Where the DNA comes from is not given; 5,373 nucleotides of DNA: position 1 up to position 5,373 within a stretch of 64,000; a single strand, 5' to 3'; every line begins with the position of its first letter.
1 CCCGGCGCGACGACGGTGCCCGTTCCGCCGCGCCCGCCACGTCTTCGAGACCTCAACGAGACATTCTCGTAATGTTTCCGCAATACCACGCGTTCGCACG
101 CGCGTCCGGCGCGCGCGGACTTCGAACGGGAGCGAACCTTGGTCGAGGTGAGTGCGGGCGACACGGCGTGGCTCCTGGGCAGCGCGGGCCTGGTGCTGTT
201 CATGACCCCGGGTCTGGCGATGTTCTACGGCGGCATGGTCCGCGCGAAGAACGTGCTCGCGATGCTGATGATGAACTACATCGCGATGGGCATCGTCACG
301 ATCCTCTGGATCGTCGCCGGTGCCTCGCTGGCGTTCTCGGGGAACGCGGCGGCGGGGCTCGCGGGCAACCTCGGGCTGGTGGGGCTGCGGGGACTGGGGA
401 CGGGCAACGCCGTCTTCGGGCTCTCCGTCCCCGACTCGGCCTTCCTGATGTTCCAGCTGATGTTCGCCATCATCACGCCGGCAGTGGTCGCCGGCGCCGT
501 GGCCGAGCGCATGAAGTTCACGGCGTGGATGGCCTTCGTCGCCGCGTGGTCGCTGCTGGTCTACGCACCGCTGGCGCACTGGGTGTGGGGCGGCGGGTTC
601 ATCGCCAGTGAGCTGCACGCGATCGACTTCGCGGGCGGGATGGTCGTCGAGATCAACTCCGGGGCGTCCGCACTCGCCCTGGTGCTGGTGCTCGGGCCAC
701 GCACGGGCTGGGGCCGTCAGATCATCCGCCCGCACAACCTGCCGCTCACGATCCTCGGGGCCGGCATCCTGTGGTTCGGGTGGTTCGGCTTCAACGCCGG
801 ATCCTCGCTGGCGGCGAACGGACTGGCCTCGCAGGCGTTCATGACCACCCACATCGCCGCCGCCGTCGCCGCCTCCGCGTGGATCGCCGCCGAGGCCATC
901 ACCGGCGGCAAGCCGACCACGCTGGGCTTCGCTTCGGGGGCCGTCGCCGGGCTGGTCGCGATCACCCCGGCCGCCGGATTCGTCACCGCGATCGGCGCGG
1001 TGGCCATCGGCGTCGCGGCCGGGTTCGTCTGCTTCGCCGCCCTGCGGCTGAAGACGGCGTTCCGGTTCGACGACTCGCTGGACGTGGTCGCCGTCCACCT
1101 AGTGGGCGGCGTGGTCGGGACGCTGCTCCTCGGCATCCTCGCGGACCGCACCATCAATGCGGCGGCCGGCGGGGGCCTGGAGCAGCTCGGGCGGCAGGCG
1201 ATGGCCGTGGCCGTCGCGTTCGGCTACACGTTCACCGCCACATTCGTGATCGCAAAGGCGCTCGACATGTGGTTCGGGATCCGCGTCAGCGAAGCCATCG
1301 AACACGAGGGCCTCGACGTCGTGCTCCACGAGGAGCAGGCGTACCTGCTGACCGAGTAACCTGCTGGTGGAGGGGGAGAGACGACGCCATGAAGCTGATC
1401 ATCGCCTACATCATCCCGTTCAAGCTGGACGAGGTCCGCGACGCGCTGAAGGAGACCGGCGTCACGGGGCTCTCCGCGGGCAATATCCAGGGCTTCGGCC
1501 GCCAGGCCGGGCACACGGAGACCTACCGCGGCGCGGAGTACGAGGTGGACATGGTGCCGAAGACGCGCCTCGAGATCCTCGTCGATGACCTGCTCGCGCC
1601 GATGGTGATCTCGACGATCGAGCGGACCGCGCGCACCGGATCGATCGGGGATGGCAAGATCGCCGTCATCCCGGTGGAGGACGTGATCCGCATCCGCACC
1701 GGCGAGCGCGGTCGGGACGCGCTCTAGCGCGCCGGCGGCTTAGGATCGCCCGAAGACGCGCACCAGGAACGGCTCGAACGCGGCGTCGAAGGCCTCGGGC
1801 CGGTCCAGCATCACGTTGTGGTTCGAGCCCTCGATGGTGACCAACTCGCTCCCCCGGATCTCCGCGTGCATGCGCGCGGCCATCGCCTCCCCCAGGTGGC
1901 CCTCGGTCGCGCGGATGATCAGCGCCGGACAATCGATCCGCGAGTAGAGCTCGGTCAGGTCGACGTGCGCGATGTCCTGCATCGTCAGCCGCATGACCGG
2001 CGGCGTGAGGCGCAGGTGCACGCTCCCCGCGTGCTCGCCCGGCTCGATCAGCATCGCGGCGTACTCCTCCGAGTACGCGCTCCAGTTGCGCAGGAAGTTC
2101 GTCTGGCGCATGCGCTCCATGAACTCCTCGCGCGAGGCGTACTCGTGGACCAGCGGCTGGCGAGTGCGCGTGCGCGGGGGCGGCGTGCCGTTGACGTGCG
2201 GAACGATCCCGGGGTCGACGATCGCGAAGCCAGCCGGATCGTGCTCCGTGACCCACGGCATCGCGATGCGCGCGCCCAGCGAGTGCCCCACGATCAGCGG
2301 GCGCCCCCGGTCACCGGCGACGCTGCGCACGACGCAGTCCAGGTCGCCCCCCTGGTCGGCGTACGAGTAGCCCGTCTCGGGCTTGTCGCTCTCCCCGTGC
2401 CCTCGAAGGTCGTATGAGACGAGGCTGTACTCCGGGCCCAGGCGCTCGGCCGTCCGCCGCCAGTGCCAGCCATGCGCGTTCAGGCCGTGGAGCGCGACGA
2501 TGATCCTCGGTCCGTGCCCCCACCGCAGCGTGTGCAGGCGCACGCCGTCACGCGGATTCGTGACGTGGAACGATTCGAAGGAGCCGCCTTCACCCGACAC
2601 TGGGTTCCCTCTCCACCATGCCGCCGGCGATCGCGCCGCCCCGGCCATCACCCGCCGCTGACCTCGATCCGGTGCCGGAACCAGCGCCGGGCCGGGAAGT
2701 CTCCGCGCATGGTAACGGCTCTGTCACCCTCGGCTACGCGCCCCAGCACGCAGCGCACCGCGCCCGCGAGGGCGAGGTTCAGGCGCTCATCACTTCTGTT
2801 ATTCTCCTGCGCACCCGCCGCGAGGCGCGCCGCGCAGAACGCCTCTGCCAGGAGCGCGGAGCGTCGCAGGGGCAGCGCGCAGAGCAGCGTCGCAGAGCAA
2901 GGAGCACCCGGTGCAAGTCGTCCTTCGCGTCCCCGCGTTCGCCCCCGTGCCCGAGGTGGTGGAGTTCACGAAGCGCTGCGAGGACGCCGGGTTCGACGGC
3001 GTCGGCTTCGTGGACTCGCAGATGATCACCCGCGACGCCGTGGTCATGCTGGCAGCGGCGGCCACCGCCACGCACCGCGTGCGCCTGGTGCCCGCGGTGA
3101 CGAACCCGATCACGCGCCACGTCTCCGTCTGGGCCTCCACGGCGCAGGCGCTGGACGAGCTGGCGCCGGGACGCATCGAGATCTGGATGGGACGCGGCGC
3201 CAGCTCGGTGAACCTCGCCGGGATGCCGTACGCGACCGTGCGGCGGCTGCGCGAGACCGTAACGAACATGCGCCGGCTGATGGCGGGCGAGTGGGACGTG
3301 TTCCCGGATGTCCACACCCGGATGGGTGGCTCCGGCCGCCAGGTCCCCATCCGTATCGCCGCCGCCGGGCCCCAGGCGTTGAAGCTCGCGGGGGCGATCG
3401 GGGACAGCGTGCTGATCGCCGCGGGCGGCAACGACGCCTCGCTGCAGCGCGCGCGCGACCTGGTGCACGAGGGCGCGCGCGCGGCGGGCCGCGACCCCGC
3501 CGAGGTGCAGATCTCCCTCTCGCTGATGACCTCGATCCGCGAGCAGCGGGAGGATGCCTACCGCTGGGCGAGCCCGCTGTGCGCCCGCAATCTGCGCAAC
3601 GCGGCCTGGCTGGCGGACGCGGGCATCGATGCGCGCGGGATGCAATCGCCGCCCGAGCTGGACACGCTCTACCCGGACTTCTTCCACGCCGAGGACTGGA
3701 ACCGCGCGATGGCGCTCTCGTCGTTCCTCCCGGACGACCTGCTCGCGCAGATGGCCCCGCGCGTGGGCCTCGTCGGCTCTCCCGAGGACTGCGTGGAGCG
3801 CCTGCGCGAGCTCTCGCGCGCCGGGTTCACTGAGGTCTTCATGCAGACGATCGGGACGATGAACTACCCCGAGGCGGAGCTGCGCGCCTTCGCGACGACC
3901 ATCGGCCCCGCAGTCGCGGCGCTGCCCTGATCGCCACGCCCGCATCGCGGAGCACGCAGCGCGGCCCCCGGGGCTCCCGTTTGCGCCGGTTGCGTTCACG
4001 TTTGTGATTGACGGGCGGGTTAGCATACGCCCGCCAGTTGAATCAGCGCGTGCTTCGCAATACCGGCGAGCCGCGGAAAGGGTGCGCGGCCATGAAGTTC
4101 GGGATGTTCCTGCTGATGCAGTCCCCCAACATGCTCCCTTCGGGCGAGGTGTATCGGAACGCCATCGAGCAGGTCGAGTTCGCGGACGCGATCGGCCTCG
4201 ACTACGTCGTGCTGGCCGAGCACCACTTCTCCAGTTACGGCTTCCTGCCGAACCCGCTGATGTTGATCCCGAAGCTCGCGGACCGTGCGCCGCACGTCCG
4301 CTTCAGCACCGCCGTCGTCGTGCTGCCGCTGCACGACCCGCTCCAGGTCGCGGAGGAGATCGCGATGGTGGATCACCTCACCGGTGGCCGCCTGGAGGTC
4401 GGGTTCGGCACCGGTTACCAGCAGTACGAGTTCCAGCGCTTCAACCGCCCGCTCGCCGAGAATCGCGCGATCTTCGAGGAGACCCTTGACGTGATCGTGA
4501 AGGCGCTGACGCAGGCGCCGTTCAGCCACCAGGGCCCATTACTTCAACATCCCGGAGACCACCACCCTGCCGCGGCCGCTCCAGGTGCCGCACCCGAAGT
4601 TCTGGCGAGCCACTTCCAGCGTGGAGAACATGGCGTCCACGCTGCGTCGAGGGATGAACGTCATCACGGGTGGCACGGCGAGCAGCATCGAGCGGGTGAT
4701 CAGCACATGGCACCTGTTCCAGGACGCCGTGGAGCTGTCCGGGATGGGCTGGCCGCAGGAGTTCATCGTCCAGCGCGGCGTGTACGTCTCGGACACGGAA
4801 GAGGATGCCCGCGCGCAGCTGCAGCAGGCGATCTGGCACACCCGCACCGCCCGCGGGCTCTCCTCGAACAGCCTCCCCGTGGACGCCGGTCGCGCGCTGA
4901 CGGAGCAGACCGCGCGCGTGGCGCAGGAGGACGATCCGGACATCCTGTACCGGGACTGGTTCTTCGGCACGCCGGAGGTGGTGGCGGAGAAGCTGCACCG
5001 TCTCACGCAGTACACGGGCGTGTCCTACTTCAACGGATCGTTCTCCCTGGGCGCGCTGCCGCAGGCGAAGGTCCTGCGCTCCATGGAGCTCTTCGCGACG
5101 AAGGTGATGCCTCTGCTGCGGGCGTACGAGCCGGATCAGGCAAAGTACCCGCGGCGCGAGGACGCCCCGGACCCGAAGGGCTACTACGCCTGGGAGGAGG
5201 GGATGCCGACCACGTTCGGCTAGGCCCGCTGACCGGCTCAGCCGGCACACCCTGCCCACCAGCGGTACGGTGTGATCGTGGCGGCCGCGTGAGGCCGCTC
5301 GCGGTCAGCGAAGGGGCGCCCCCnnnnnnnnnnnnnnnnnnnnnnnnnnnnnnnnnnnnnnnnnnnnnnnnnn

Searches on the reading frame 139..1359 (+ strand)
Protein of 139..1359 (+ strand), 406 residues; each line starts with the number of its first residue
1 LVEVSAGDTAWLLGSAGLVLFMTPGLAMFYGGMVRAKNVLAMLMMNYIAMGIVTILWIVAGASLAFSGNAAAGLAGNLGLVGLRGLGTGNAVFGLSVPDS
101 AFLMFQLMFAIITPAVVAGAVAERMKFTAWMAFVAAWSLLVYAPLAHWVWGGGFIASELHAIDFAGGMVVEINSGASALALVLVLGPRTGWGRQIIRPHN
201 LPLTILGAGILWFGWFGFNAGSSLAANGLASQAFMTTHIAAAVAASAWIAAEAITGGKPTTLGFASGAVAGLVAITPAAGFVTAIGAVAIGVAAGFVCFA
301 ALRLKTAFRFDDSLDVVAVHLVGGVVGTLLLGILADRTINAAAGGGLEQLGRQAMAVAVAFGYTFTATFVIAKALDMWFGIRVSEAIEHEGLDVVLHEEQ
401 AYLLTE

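Call 46: search_protein_families(library=pfam, proteins=[window:139-1359:+], max_evalue=0.00001)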
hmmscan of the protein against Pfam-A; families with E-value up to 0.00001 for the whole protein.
window:139-1359:+ (406 aa): 1 family
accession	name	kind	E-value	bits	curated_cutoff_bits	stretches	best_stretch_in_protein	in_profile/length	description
PF00909.26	Ammonium_transp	-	1.9e-114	383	23.2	1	10-402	1-399/399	Ammonium Transporter Family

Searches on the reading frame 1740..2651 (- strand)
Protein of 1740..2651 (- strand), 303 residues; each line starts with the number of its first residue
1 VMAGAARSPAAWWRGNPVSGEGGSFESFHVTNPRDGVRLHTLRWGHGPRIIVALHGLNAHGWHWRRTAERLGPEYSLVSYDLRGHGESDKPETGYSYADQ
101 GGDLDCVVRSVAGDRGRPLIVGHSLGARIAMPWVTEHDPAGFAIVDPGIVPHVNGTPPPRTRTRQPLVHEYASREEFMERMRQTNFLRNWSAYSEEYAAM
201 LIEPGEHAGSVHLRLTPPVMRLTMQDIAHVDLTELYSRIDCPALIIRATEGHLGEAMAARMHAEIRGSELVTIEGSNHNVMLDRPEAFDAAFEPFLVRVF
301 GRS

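Call 46: search_protein_families(library=pfam, proteins=[window:1740-2651:-], max_evalue=0.00001)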
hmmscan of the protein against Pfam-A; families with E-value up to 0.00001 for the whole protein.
window:1740-2651:- (303 aa): 3 families
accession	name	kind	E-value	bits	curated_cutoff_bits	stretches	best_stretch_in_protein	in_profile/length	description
PF12697.13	Abhydrolase_6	-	1.4e-23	85.1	26.3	1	51-290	1-216/217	Alpha/beta hydrolase family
PF00561.26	Abhydrolase_1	-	1.3e-14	54.9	25.8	1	51-147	3-102/245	alpha/beta hydrolase fold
PF12146.15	Hydrolase_4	-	1.6e-14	54.2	27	1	50-284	6-238/239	Serine aminopeptidase, S33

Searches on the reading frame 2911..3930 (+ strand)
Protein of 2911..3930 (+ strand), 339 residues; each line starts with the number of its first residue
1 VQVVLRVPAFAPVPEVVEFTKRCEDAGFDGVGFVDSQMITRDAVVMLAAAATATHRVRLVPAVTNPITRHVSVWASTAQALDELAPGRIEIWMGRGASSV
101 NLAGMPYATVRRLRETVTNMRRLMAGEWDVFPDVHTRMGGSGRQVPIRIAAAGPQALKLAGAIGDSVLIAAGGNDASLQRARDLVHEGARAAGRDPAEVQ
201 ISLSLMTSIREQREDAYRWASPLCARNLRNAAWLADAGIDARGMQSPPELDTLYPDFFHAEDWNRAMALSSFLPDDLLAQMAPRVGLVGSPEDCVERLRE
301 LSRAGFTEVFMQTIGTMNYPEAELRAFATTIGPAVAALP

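Call 46: search_protein_families(library=pfam, proteins=[window:2911-3930:+], max_evalue=0.00001)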
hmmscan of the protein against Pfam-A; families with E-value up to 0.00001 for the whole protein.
window:2911-3930:+ (339 aa): 1 family
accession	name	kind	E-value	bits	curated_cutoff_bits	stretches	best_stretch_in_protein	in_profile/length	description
PF00296.26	Bac_luciferase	-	1.2e-49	169.8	27.9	1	12-307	21-313/314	Luciferase-like monooxygenase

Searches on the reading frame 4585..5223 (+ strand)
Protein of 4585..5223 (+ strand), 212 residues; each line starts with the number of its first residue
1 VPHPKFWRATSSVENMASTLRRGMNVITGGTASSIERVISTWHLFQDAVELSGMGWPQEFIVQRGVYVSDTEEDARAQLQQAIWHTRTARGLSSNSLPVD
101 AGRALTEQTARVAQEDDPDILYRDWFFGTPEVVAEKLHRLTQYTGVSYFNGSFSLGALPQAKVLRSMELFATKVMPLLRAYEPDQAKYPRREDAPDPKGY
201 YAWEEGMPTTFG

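Call 46: search_protein_families(library=pfam, proteins=[window:4585-5223:+], max_evalue=0.00001)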
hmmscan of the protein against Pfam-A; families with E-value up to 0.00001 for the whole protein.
window:4585-5223:+ (212 aa): 1 family
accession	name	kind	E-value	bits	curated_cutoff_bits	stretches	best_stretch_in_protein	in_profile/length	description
PF00296.26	Bac_luciferase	-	6.1e-08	32.8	27.9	1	3-146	166-312/314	Luciferase-like monooxygenase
